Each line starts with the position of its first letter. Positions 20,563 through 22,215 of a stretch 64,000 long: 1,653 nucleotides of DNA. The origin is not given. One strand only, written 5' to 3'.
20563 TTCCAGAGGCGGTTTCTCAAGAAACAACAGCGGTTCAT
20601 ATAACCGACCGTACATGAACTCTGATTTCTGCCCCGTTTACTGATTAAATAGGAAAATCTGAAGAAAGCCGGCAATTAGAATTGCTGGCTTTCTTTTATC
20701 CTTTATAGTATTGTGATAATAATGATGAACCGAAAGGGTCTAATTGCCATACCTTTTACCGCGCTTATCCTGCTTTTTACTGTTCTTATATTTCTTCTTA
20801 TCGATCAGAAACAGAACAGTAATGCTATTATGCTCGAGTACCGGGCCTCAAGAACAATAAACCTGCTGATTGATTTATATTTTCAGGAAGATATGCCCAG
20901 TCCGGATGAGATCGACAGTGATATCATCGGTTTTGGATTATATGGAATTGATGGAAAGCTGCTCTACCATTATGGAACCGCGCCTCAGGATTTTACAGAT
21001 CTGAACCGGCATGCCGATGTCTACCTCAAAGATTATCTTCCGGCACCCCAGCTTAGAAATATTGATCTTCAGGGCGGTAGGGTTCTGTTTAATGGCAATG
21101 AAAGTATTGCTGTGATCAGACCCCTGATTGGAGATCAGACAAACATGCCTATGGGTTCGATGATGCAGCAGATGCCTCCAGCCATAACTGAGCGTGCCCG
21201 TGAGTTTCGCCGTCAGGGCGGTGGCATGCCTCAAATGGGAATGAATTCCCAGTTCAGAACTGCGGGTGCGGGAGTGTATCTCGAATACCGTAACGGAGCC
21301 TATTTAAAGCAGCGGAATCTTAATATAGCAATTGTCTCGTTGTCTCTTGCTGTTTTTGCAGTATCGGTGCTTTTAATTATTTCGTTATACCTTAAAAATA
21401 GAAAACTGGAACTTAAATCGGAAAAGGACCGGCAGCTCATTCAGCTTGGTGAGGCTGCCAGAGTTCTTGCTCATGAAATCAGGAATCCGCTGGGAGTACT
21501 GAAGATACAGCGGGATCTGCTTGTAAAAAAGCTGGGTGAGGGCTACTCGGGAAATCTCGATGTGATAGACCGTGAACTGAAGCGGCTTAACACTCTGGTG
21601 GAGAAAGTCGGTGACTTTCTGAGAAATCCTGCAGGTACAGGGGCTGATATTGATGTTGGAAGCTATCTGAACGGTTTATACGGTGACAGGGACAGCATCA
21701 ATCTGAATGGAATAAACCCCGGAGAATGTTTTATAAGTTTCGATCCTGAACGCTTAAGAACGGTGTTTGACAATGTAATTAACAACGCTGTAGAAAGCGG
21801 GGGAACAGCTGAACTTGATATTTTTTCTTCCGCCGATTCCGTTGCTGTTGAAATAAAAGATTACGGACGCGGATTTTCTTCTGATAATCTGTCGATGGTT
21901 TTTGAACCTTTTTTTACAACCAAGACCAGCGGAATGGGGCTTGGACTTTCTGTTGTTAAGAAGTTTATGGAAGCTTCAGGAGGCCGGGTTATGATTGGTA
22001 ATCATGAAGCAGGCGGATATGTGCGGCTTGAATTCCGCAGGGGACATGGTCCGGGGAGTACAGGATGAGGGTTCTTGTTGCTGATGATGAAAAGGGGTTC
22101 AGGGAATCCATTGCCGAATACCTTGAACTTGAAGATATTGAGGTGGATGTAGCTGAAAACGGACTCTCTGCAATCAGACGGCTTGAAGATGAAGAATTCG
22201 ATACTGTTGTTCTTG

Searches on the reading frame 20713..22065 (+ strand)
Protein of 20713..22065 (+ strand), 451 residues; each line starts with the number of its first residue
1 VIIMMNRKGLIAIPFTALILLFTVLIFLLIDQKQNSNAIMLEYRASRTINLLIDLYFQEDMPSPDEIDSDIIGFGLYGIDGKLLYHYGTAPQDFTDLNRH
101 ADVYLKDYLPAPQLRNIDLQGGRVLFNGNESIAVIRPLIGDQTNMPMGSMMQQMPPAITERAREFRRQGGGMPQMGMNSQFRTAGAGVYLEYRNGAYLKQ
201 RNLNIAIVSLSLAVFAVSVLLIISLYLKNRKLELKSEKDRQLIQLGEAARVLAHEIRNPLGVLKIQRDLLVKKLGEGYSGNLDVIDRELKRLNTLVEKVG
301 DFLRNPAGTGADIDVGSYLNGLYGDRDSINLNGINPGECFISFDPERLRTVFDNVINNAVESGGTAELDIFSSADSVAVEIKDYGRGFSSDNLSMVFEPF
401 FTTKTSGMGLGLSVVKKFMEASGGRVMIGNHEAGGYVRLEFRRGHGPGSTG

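Call 45: list_cluster_members(proteins=[window:20713-22065:+, window:23446-24786:+, window:24796-26301:-, window:29552-30799:-, window:35069-36295:-, window:41667-42551:-, window:44947-45738:+, window:49019-50239:+, window:745-4296:+, window:7160-8407:-])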
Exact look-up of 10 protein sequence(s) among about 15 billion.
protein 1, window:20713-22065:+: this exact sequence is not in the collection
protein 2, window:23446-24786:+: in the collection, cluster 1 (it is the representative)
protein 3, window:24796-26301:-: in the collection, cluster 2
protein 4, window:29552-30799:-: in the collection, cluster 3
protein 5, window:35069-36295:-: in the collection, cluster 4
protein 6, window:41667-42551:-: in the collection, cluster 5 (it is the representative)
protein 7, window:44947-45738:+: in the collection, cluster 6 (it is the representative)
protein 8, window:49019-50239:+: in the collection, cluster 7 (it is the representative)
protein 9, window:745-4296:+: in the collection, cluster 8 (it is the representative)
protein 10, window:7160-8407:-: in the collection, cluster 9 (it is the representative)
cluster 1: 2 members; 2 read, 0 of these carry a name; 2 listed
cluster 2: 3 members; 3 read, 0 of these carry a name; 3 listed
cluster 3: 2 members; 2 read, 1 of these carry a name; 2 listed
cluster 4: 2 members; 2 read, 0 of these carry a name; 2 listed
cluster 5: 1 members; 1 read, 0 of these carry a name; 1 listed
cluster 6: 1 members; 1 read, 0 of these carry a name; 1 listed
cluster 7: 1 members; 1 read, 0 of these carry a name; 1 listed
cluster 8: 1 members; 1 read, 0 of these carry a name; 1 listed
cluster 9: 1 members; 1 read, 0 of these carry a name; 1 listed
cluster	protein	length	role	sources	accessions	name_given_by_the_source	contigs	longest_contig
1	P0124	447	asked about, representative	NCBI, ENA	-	-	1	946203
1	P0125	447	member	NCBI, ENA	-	-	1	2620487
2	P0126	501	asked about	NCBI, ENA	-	-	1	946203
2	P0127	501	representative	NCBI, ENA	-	-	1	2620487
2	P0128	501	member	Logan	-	-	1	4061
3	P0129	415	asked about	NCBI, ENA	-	-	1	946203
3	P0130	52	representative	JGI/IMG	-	hypothetical protein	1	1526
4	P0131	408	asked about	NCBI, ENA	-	-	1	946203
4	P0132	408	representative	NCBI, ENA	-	-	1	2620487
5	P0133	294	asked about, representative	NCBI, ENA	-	-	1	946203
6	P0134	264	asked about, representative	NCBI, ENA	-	-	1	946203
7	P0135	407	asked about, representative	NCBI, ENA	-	-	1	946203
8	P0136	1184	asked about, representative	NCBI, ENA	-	-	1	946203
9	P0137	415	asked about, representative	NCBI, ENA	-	-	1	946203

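Call 46: find_encoding_contigs(protein=P0127, flank=10000, max_places=2)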
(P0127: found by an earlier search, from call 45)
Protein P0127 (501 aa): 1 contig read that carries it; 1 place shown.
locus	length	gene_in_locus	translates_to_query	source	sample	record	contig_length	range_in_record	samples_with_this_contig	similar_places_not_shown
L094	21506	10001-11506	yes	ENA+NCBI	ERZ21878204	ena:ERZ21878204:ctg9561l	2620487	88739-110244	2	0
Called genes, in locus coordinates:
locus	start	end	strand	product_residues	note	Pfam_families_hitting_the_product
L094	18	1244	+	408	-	PF00990:GGDEF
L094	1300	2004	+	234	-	PF03591:AzlC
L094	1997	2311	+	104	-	PF05437:AzlD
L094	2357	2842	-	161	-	PF17775:YchJ_M-like, PF02810:SEC-C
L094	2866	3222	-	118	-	-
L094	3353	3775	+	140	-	PF00392:GntR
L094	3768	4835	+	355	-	PF01145:Band_7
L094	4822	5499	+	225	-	PF00005:ABC_tran, PF02463:SMC_N (faint), PF13304:AAA_21 (faint)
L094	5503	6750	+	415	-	PF12704:MacB_PCD, PF02687:FtsX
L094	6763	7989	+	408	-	PF12704:MacB_PCD, PF02687:FtsX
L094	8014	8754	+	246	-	PF17131:TP_0789-like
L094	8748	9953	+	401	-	-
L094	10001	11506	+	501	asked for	PF00989:PAS, PF08448:PAS_4 (weak), PF07568:HisKA_2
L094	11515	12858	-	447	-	PF01266:DAO (faint), PF03486:HI0933_like (faint), PF07992:Pyr_redox_2, PF13738:Pyr_redox_3, PF00070:Pyr_redox, PF02852:Pyr_redox_dim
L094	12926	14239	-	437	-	PF00072:Response_reg, PF00158:Sigma54_activat, PF14532:Sigma54_activ_2, PF07728:AAA_5, PF25601:AAA_lid_14, PF02954:HTH_8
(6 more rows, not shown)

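Call 47: find_encoding_contigs(protein=P0132, flank=10000, max_places=2)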
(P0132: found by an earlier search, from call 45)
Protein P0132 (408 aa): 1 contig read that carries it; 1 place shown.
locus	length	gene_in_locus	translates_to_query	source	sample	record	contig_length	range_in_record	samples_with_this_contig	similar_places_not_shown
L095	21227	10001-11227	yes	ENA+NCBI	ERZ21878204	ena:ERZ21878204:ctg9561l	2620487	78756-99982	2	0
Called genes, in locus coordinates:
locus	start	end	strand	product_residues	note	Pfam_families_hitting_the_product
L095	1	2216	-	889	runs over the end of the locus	PF13191:AAA_16 (weak), PF25873:WHD_MalT, PF17874:TPR_MalT, PF00196:GerE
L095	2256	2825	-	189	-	PF03692:CxxCxxCC (weak)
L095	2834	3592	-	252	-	PF00106:adh_short, PF08659:KR, PF23441:SDR, PF13561:adh_short_C2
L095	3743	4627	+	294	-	PF00126:HTH_1, PF03466:LysR_substrate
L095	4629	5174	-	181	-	-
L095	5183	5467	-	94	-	PF13146:TRL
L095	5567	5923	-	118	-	-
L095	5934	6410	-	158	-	-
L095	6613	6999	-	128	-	-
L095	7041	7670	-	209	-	-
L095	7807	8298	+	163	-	PF00255:GSHPx, PF00578:AhpC-TSA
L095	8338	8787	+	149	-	PF22381:Staph_reg_Sar_Rot, PF01047:MarR, PF12802:MarR_2 (weak), PF13463:HTH_27 (weak)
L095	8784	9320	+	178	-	PF10469:AKAP7_NLS (weak), PF02834:LigT_PEase, PF13563:2_5_RNA_ligase2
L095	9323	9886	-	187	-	PF12844:HTH_19, PF13560:HTH_31, PF01381:HTH_3, PF13443:HTH_26, PF07883:Cupin_2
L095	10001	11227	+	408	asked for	PF00990:GGDEF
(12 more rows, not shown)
